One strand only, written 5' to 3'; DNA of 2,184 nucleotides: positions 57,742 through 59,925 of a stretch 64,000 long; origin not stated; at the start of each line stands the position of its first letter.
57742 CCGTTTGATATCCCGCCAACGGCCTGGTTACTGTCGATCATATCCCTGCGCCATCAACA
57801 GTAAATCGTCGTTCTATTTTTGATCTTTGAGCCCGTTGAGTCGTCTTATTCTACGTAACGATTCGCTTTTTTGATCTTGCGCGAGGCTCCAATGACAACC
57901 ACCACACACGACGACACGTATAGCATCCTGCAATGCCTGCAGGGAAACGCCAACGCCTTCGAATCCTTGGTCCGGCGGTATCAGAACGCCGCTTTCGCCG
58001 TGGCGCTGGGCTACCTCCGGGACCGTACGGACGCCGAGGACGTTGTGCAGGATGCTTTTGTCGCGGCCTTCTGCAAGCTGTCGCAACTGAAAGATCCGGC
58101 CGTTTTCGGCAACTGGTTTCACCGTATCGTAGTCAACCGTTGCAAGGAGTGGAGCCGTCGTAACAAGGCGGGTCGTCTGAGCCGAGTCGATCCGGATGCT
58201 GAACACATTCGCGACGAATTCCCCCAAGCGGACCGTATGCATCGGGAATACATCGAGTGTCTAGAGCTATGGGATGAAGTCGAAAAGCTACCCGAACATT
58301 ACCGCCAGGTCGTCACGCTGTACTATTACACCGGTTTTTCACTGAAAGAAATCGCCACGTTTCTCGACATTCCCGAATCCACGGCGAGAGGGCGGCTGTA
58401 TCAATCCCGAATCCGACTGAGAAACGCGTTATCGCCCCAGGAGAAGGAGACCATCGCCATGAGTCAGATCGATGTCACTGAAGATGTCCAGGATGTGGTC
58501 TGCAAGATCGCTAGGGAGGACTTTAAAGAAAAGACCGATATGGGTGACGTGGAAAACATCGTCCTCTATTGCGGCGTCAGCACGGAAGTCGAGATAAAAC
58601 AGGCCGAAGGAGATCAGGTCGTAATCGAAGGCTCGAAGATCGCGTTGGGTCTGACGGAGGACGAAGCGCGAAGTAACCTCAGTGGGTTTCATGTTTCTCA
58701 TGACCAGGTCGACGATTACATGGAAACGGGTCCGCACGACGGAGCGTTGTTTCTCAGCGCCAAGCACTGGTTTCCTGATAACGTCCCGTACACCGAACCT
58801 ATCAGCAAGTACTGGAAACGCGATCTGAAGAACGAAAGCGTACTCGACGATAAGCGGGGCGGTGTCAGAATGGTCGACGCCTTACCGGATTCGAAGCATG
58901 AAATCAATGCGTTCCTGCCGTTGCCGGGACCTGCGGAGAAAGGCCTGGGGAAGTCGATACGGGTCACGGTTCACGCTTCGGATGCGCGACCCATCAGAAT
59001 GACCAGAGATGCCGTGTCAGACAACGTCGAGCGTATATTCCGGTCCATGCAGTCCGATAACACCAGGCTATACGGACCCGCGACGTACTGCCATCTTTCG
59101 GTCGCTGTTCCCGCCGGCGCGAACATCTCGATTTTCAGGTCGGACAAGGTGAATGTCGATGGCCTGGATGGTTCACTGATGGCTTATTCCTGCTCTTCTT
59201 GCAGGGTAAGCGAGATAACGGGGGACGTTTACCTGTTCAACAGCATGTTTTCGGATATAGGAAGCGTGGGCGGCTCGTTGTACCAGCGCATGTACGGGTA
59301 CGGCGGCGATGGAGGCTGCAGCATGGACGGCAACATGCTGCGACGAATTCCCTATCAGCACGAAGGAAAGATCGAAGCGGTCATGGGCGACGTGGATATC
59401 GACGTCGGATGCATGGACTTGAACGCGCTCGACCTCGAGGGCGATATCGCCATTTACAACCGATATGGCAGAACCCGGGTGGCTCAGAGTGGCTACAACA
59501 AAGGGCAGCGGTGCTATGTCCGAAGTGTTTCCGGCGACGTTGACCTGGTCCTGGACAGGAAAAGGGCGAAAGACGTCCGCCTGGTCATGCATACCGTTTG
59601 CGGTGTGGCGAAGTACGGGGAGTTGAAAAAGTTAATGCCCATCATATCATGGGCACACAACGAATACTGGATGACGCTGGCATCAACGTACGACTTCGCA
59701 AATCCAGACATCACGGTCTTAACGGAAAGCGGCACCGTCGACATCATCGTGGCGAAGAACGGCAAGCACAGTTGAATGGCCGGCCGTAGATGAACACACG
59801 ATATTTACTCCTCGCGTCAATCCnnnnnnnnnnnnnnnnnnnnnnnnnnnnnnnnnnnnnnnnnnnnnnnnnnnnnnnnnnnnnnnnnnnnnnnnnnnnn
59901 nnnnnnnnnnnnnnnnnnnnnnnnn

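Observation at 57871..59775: Single-chain ECF sigma factor fused to a ~440-aa Toastrack/DUF4097-like, Cys-rich C-terminal domain without a membrane span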

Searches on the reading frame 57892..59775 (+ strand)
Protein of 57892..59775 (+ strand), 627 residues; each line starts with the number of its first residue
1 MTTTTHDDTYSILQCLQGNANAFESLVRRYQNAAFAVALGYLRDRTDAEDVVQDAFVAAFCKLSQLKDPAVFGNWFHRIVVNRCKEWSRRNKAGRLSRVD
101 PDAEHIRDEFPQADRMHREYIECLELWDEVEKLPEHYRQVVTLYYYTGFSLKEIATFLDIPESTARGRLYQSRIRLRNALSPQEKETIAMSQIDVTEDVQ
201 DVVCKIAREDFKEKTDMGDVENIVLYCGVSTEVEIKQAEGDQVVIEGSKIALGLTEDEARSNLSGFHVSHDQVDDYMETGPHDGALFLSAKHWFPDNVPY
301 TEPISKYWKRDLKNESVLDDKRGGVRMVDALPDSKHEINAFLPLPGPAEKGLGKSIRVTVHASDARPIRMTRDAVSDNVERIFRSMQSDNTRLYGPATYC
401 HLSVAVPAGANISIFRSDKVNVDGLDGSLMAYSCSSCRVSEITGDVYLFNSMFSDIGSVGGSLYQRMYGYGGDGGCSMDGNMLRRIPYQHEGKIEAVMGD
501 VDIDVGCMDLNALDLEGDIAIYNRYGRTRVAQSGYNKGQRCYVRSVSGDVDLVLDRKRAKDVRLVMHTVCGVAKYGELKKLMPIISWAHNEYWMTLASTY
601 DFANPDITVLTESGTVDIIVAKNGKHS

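Call 3: search_protein_families(library=pfam, proteins=[window:57892-59775:+], max_evalue=1)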
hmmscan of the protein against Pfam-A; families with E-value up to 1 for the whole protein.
window:57892-59775:+ (627 aa): 8 families
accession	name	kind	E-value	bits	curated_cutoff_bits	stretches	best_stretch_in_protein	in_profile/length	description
PF04542.20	Sigma70_r2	-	7.9e-13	48.4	24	1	26-92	1-69/71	Sigma-70 region 2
PF08281.18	Sigma70_r4_2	-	2.1e-12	46.9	25.7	1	125-176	3-54/54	Sigma-70, region 4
PF04545.22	Sigma70_r4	-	1.3e-08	34.6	24.1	1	131-177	3-49/50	Sigma-70, region 4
PF07638.17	Sigma70_ECF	-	2.9e-06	27.7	21.1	1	13-180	9-183/185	ECF sigma factor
PF13384.12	HTH_23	-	0.1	12.9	24.6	1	144-166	13-35/50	Homeodomain-like domain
PF13349.12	DUF4097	-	0.13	12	22.9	0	492-552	178-246/247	Toastrack DUF4097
PF06056.18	Terminase_5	-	0.15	12.5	20.3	1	138-164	3-29/58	Putative ATPase subunit of terminase (gpP-like)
PF04297.20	UPF0122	-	0.16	12.6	22.7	1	133-163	18-48/101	Putative helix-turn-helix protein, YlxM / p13 like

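Call 4: search_protein_families(library=ncbifam, proteins=[window:57892-59775:+], max_evalue=1)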
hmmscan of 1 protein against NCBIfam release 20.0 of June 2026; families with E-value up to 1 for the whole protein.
window:57892-59775:+ (627 aa): 100 families (the best 25 are shown)
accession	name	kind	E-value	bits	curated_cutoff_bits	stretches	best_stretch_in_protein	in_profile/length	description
NF008888.0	PRK11922.1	equivalog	1.5e-29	103.2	204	1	4-183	13-199/231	RNA polymerase sigma factor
NF007225.0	PRK09643.1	equivalog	8.4e-28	97.5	190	1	13-187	19-189/204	RNA polymerase sigma factor SigM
NF006930.0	PRK09415.1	subfamily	4.3e-27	95.1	198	1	20-181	15-176/179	RNA polymerase factor sigma C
TIGR02954.1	Sig70_famx3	hypoth_equivalog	6.6e-27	94.3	188.5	1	14-180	9-167/170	RNA polymerase sigma-70 factor, TIGR02954 family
NF008891.0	PRK11924.1-5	subfamily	8e-26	91.2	259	1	23-181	5-164/171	RNA polymerase sigma factor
NF007223.0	PRK09641.1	equivalog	3.8e-25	88.8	209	1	12-180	9-184/187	RNA polymerase sigma factor SigW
TIGR02937.1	sigma70-ECF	superfamily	3.8e-25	88.4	42.9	1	22-180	2-165/165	sigma-70 family RNA polymerase sigma factor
NF009166.1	PRK12513.1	equivalog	2.2e-24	86.2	206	1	4-184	5-190/193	RNA polymerase sigma factor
NF009171.0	PRK12518.1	equivalog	3.9e-24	85.5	208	1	4-181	10-185/191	RNA polymerase sigma factor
NF053879.1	RNAPolSigSigVBac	equivalog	8.8e-24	84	190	1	22-182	5-157/160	RNA polymerase sigma factor SigV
NF004113.0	PRK05602.1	equivalog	1.8e-23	83.3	208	1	6-186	30-207/211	RNA polymerase sigma factor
TIGR02985.1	Sig70_bacteroi1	subfamily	6.8e-23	81.7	126.4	1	21-180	1-162/162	RNA polymerase sigma-70 factor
TIGR02939.1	RpoE_Sigma70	equivalog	1e-22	81.1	236.15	1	10-182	9-188/190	RNA polymerase sigma factor RpoE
NF007216.0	PRK09638.1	equivalog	1.7e-22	80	194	1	6-181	3-175/180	RNA polymerase sigma factor SigY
TIGR02983.1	SigE-fam_strep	subfamily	1.8e-21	76.7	141.55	1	18-180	3-158/162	SigE family RNA polymerase sigma factor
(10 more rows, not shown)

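Call 6: find_homologous_proteins(query=window:57892-59775:+, max_evalue=0.001)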
Query window:57892-59775:+ (627 aa): 103 proteins with E <= 0.001 among 8000 candidates.
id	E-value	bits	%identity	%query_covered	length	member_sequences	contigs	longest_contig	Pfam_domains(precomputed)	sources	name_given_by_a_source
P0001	0.0e+0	1441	99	100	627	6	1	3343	PF04545.23,PF04542.21,PF08281.19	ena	-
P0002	0.0e+0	1203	82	100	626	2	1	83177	PF04545.23,PF04542.21,PF08281.19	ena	-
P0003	0.0e+0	1198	81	100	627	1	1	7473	PF07638.18,PF04545.23,PF04542.21,PF08281.19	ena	-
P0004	0.0e+0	1183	80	100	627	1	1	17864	PF07638.18,PF04545.23,PF04542.21,PF08281.19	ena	-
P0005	0.0e+0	1180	80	100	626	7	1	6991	PF07638.18,PF04545.23,PF04542.21,PF08281.19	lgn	-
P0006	0.0e+0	1178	79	100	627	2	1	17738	PF07638.18,PF04545.23,PF04542.21,PF08281.19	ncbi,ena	-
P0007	0.0e+0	1174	81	100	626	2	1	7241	PF04545.23,PF04542.21,PF08281.19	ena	-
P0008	0.0e+0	1169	80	100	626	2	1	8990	PF07638.18,PF04545.23,PF04542.21,PF08281.19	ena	-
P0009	0.0e+0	1155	79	100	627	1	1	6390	PF07638.18,PF04545.23,PF04542.21,PF08281.19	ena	-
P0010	0.0e+0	1154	79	100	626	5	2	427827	PF07638.18,PF04545.23,PF04542.21,PF08281.19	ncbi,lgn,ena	-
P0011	0.0e+0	1152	78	100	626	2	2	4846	PF07638.18,PF04545.23,PF04542.21,PF08281.19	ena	-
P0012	0.0e+0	1142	78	100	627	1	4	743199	PF07638.18,PF04545.23,PF04542.21,PF08281.19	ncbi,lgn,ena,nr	ncbi:MAG: sigma-70 family RNA polymerase sigma factor [Gemmatimonadetes bacterium]|nr:sigma-70 famil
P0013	0.0e+0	1127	77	100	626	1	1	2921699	PF07638.18,PF04545.23,PF04542.21,PF08281.19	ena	-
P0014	1.2e-292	990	68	100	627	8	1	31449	PF07638.18,PF04545.23,PF04542.21,PF08281.19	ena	-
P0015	2.4e-290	983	68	100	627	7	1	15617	PF07638.18,PF04545.23,PF04542.21,PF08281.19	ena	-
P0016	2.5e-290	983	67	100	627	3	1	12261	PF07638.18,PF04545.23,PF04542.21,PF08281.19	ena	-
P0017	2.1e-288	976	67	100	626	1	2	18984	PF04545.23,PF04542.21,PF08281.19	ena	-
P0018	1.1e-287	974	67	100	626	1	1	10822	PF04545.23,PF04542.21,PF08281.19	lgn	-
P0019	1.2e-287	974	67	100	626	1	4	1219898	PF04545.23,PF04542.21,PF08281.19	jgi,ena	-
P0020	1.3e-285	967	67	100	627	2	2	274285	PF07638.18,PF04545.23,PF04542.21,PF08281.19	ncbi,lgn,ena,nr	ncbi:MAG: sigma-70 family RNA polymerase sigma factor [Gemmatimonadetes bacterium]|nr:sigma-70 famil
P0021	9.9e-285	964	68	100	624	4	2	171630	PF07638.18,PF04545.23,PF04542.21,PF08281.19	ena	-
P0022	3.3e-284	962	68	100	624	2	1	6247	PF07638.18,PF04545.23,PF04542.21,PF08281.19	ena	-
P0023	5.5e-284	962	67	100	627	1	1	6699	PF07638.18,PF04545.23,PF04542.21,PF08281.19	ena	-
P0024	7.0e-284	961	65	100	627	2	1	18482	PF07638.18,PF04545.23,PF04542.21,PF08281.19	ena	-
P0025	6.8e-283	958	65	100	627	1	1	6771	PF07638.18,PF04545.23,PF04542.21,PF08281.19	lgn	-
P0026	3.4e-278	943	65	100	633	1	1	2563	PF07638.18,PF04545.23,PF04542.21,PF08281.19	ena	-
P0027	4.6e-277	939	66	98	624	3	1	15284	PF07638.18,PF04545.23,PF04542.21,PF08281.19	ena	-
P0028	5.6e-277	938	65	100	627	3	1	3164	PF07638.18,PF04545.23,PF04542.21,PF08281.19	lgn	-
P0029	2.3e-276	936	66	100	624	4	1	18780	PF07638.18,PF04545.23,PF04542.21,PF08281.19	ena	-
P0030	2.4e-276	936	66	100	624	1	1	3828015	PF07638.18,PF04545.23,PF04542.21,PF08281.19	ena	-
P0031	6.0e-276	935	65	98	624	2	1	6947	PF07638.18,PF04545.23,PF04542.21,PF08281.19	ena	-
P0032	3.0e-275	933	65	100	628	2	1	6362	PF07638.18,PF04545.23,PF04542.21,PF08281.19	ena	-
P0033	1.5e-274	931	66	100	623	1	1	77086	PF07638.18,PF04545.23,PF04542.21,PF08281.19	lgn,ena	-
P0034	8.5e-274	928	65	100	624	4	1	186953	PF07638.18,PF04545.23,PF04542.21,PF08281.19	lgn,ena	-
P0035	1.1e-271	921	66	100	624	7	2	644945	PF07638.18,PF04545.23,PF04542.21,PF08281.19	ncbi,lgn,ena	-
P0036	2.6e-270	916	65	100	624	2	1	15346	PF07638.18,PF04545.23,PF04542.21,PF08281.19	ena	-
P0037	1.1e-267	908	63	100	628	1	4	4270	PF07638.18,PF04545.23,PF04542.21,PF08281.19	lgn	-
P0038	3.1e-266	903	64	99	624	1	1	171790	PF07638.18,PF04545.23,PF04542.21,PF08281.19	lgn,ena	-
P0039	5.1e-257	873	78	77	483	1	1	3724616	PF04545.23,PF04542.21,PF08281.19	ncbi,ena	-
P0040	7.7e-257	872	62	100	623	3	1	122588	PF07638.18,PF04545.23,PF04542.21,PF08281.19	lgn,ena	-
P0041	9.8e-256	868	62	99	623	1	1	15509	PF04545.23,PF04542.21,PF08281.19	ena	-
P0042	3.1e-255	867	62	100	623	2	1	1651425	PF04545.23,PF04542.21,PF08281.19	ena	-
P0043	8.4e-255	865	61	100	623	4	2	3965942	PF07638.18,PF04545.23,PF04542.21,PF08281.19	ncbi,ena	-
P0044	4.3e-253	860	62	99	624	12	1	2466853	PF07638.18,PF04545.23,PF04542.21,PF08281.19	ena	-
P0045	7.5e-249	846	61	99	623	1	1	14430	PF04545.23,PF04542.21,PF08281.19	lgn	-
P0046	3.1e-248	844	61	99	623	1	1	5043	PF04545.23,PF04542.21,PF08281.19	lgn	-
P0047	4.9e-247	840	61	100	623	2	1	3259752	PF07638.18,PF04545.23,PF04542.21,PF08281.19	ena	-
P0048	1.9e-246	838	60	99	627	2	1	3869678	PF04545.23,PF04542.21,PF08281.19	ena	-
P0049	1.6e-245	835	60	99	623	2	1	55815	PF04545.23,PF04542.21,PF08281.19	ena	-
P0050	3.3e-245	834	60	99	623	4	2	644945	PF04545.23,PF04542.21,PF08281.19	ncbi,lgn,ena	-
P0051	3.5e-244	830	60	99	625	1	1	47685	PF07638.18,PF04545.23,PF04542.21,PF08281.19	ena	-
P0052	5.5e-244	830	60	99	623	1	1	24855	PF04545.23,PF04542.21,PF08281.19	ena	-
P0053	5.7e-244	829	59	100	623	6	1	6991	PF04545.23,PF04542.21,PF08281.19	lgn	-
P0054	1.7e-243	828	59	100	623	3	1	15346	PF04545.23,PF04542.21,PF08281.19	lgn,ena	-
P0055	3.0e-243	827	60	100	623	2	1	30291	PF04545.23,PF04542.21,PF08281.19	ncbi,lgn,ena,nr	ncbi:MAG: sigma-70 family RNA polymerase sigma factor [Gammaproteobacteria bacterium]|nr:sigma-70 fa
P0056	3.7e-243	827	61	99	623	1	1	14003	PF07638.18,PF04545.23,PF04542.21,PF08281.19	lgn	-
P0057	4.7e-243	826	63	94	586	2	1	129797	PF04545.23,PF04542.21,PF08281.19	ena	-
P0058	1.0e-242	825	60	99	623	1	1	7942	PF04545.23,PF04542.21,PF08281.19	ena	-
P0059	1.0e-242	825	60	99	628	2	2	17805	PF07638.18,PF04545.23,PF04542.21,PF08281.19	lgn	-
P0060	1.0e-241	822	60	100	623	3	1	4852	PF07638.18,PF04545.23,PF04542.21,PF08281.19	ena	-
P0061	2.4e-241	821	59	99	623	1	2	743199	PF04545.23,PF04542.21,PF08281.19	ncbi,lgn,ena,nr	ncbi:MAG: sigma-70 family RNA polymerase sigma factor [Gemmatimonadetes bacterium]|nr:sigma-70 famil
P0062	2.6e-241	821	60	99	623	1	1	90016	PF07638.18,PF04545.23,PF04542.21,PF08281.19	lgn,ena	-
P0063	2.8e-237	807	59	99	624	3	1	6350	PF04545.23,PF04542.21,PF08281.19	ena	-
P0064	4.7e-236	803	60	95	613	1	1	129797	PF04545.23,PF04542.21,PF08281.19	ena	-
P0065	6.3e-236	803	59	99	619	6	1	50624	PF07638.18,PF04545.23,PF04542.21,PF08281.19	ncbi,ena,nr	ncbi:MAG: sigma-70 family RNA polymerase sigma factor [Gemmatimonadetes bacterium]|nr:sigma-70 famil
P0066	8.6e-236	802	58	99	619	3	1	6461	PF07638.18,PF04545.23,PF04542.21,PF08281.19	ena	-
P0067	1.9e-235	801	59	99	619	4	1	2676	PF07638.18,PF04545.23,PF04542.21,PF08281.19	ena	-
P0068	1.1e-234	799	59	99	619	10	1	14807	PF07638.18,PF04545.23,PF04542.21,PF08281.19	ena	-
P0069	2.2e-234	798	56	99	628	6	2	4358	PF04545.23,PF04542.21,PF08281.19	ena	-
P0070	6.5e-234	796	58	99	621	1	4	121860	PF04545.23,PF04542.21,PF08281.19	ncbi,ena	-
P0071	2.2e-230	785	56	100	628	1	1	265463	PF07638.18,PF04545.23,PF04542.21,PF08281.19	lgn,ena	-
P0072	1.1e-226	772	58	99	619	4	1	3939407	PF07638.18,PF04545.23,PF04542.21,PF08281.19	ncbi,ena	-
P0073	1.8e-224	765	56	99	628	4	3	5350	PF04545.23,PF04542.21,PF08281.19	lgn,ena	-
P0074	1.2e-221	756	80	35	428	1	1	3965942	PF07638.18,PF04545.23,PF04542.21,PF08281.19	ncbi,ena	-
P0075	1.6e-220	752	56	99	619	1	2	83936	PF04545.23,PF04542.21,PF08281.19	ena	-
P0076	1.5e-219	749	58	94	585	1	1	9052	PF07638.18,PF04545.23,PF04542.21,PF08281.19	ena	-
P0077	5.4e-174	598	60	70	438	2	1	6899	-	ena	-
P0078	1.3e-131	458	50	68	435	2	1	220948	-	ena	-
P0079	2.3e-130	454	49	69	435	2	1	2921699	-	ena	-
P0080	3.4e-127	444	48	69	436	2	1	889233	-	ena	-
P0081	4.2e-120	420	37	98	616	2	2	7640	PF04545.23,PF04542.21,PF08281.19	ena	-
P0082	8.2e-22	96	38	28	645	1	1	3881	PF11838.15,PF03130.23,PF04545.23,PF04542.21,PF08281.19,PF13646.13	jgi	-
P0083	3.8e-18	84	36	27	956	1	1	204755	PF25852.1,PF07638.18,PF14870.13,PF04545.23,PF04542.21,PF08281.19,PF02012.27,PF15902.13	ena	-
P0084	3.9e-18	84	35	29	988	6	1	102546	PF25852.1,PF14870.13,PF04545.23,PF04542.21,PF08281.19,PF02012.27,PF15902.13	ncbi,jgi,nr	ncbi:hypothetical protein C6496_19150 [Candidatus Poribacteria bacterium]|nr:MAG: hypothetical prote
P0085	8.3e-18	82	30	43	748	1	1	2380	PF07638.18,PF09860.15,PF04545.23,PF04542.21,PF08281.19,PF13646.13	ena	-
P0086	1.4e-17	82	34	30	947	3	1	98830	PF25852.1,PF07638.18,PF14870.13,PF04545.23,PF04542.21,PF08281.19,PF02012.27,PF15902.13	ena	-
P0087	1.5e-17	82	36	27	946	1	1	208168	PF25852.1,PF07638.18,PF14870.13,PF04545.23,PF04542.21,PF08281.19,PF02012.27,PF15902.13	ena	-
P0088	2.0e-16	78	35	27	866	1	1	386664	PF23598.2,PF07638.18,PF04545.23,PF12799.14,PF04542.21,PF08281.19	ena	-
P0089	2.4e-16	78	30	37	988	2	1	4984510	PF25852.1,PF14870.13,PF04545.23,PF04542.21,PF08281.19,PF15902.13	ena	-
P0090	1.4e-15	75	31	33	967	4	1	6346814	PF25852.1,PF07638.18,PF04545.23,PF04542.21,PF08281.19,PF15902.13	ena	-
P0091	1.4e-15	75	34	27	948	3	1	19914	PF25852.1,PF07638.18,PF14870.13,PF04545.23,PF04542.21,PF08281.19,PF02012.27,PF15902.13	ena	-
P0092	2.4e-15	74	35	27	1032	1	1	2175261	PF25852.1,PF14870.13,PF04545.23,PF04542.21,PF08281.19,PF02012.27,PF15902.13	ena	-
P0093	3.4e-15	74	33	25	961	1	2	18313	PF23366.2,PF25852.1,PF14870.13,PF04545.23,PF04542.21,PF08281.19,PF02012.27,PF15902.13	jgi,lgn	-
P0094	3.6e-15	74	31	28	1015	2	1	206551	PF25852.1,PF07638.18,PF14870.13,PF04545.23,PF04542.21,PF08281.19,PF15902.13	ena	-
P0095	3.6e-15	74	31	33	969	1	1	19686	PF23366.2,PF25852.1,PF04545.23,PF04542.21,PF08281.19,PF15902.13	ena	-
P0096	8.4e-15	73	33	27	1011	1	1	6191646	PF25852.1,PF07638.18,PF04545.23,PF04542.21,PF08281.19,PF02012.27,PF15902.13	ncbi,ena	-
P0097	1.8e-14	71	30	28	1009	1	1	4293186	PF25852.1,PF07638.18,PF14870.13,PF04545.23,PF04542.21,PF08281.19,PF15902.13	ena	-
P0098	3.1e-14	71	30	33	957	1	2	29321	PF23366.2,PF25852.1,PF04545.23,PF04542.21,PF08281.19,PF15902.13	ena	-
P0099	1.4e-12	65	28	28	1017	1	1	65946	PF25852.1,PF14870.13,PF04545.23,PF04542.21,PF08281.19,PF02012.27,PF15902.13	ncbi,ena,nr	ncbi:MAG: sigma-70 family RNA polymerase sigma factor [Candidatus Poribacteria bacterium]|nr:sigma-7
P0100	1.7e-7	48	26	32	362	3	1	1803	PF04545.23,PF04542.21,PF08281.19,PF02577.20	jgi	jgi:RNA polymerase sigma factor (sigma-70 family)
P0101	1.2e-6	46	28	26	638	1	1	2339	PF04545.23,PF04542.21,PF08281.19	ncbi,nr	ncbi:MAG: sigma-70 family RNA polymerase sigma factor, partial [Planctomycetaceae bacterium]|nr:sigm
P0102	2.0e-6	45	29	26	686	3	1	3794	PF04545.23,PF04542.21,PF07660.20,PF08281.19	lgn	-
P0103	1.1e-4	39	26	26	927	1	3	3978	PF25168.2,PF25174.2,PF24814.2,PF23381.2,PF25173.2,PF12894.14,PF25175.2,PF24817.2,PF04542.21,PF08281.19,PF07676.19,PF24780.2,PF23393.3,PF25391.2,PF24807.2,PF26550.2,PF00400.39,PF04053.21,PF23414.2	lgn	-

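Call 12: find_encoding_contigs(protein=P0079, flank=8000, max_places=3)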
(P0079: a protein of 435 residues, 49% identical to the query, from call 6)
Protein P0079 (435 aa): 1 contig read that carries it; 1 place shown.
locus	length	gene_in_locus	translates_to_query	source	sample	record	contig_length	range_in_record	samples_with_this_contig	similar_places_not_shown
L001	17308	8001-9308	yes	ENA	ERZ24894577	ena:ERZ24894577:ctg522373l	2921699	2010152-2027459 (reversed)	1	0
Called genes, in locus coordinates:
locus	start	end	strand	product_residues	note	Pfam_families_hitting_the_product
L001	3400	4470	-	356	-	PF16881:LIAS_N (weak), PF04055:Radical_SAM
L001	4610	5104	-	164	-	PF00578:AhpC-TSA, PF08534:Redoxin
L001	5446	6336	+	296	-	PF25594:GldB_lipo, PF10026:DUF2268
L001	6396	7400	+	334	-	PF16286:DUF4932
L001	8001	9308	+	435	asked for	-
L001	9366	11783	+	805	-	PF12704:MacB_PCD, PF02687:FtsX, PF12704:MacB_PCD, PF02687:FtsX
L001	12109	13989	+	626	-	PF07638:Sigma70_ECF (weak), PF04542:Sigma70_r2, PF04545:Sigma70_r4 (weak), PF08281:Sigma70_r4_2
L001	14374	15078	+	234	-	PF00005:ABC_tran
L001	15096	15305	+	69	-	-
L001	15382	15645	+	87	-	-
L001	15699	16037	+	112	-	PF10805:DUF2730 (faint)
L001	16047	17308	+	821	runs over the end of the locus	PF13567:DUF4131, PF03772:Competence, PF00753:Lactamase_B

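Call 13: find_encoding_contigs(protein=P0078, flank=8000, max_places=3)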
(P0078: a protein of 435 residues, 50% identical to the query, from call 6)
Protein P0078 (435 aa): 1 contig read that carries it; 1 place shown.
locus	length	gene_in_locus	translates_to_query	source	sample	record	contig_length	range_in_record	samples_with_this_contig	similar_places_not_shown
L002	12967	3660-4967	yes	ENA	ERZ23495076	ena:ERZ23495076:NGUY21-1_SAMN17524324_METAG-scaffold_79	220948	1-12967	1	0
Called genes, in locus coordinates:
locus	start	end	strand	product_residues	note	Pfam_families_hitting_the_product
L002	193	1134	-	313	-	PF16881:LIAS_N (weak), PF04055:Radical_SAM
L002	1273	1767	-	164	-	PF00578:AhpC-TSA, PF08534:Redoxin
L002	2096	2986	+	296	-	PF25594:GldB_lipo, PF10026:DUF2268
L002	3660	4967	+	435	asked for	-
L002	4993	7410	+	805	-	PF12704:MacB_PCD, PF02687:FtsX, PF12704:MacB_PCD, PF02687:FtsX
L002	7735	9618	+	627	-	PF07638:Sigma70_ECF (faint), PF04542:Sigma70_r2, PF04545:Sigma70_r4 (weak), PF08281:Sigma70_r4_2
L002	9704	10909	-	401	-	PF03544:TonB_C (weak)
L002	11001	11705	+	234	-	PF00005:ABC_tran, PF13304:AAA_21 (faint)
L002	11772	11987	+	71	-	-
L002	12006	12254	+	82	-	PF10805:DUF2730 (faint)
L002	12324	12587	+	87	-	-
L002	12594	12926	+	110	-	-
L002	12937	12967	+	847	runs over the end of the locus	PF13567:DUF4131, PF03772:Competence, PF00753:Lactamase_B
